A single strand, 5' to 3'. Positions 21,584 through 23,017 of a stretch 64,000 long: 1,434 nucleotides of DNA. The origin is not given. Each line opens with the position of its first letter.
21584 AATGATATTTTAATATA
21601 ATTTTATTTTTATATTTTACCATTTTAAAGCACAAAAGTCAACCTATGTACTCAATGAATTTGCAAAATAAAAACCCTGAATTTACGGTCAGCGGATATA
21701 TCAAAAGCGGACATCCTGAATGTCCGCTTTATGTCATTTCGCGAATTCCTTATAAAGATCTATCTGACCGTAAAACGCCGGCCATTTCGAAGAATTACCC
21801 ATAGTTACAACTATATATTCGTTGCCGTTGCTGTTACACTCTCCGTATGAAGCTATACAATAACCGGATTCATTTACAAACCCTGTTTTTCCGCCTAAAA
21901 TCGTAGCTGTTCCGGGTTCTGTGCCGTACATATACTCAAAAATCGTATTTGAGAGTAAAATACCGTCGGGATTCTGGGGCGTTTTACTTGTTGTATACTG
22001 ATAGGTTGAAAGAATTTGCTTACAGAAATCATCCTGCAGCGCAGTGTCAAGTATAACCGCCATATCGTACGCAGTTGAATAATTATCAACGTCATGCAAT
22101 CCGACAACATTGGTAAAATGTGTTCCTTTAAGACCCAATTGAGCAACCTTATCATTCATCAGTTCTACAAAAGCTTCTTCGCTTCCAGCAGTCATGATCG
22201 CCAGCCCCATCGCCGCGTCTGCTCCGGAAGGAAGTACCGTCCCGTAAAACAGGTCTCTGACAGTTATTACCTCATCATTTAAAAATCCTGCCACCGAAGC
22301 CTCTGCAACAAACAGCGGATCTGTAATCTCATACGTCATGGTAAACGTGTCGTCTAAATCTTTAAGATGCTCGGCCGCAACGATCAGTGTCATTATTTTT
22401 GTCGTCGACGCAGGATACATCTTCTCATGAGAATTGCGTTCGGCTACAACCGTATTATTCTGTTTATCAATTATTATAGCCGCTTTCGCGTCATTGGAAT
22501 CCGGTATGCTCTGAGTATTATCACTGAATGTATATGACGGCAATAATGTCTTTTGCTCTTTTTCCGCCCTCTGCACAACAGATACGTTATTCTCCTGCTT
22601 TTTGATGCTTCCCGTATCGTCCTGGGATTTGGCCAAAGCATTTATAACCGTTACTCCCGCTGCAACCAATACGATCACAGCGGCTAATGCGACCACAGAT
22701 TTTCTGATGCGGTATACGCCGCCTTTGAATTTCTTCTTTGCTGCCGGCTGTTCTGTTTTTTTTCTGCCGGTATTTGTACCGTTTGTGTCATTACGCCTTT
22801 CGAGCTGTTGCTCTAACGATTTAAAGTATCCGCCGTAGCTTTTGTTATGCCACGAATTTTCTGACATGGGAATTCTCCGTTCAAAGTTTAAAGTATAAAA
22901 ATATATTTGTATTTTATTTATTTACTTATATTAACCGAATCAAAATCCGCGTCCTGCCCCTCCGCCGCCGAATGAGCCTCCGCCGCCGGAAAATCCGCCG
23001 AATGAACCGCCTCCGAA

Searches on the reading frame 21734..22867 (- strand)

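Call 8: search_protein_families(library=pfam, proteins=[window:21734-22867:-], max_evalue=0.001)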
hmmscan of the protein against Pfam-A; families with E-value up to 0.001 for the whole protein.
window:21734-22867:- (377 aa): 3 families
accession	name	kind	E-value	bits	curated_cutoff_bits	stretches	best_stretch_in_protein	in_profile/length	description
PF00768.25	Peptidase_S11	-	2.1e-46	158.8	27.6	1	122-359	7-238/239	D-alanyl-D-alanine carboxypeptidase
PF13354.11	Beta-lactamase2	-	2.1e-07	30.9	22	1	137-285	9-155/214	Beta-lactamase enzyme family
PF02113.21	Peptidase_S13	-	9.4e-05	21.8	22.8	1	120-177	11-65/444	D-Ala-D-Ala carboxypeptidase 3 (S13) family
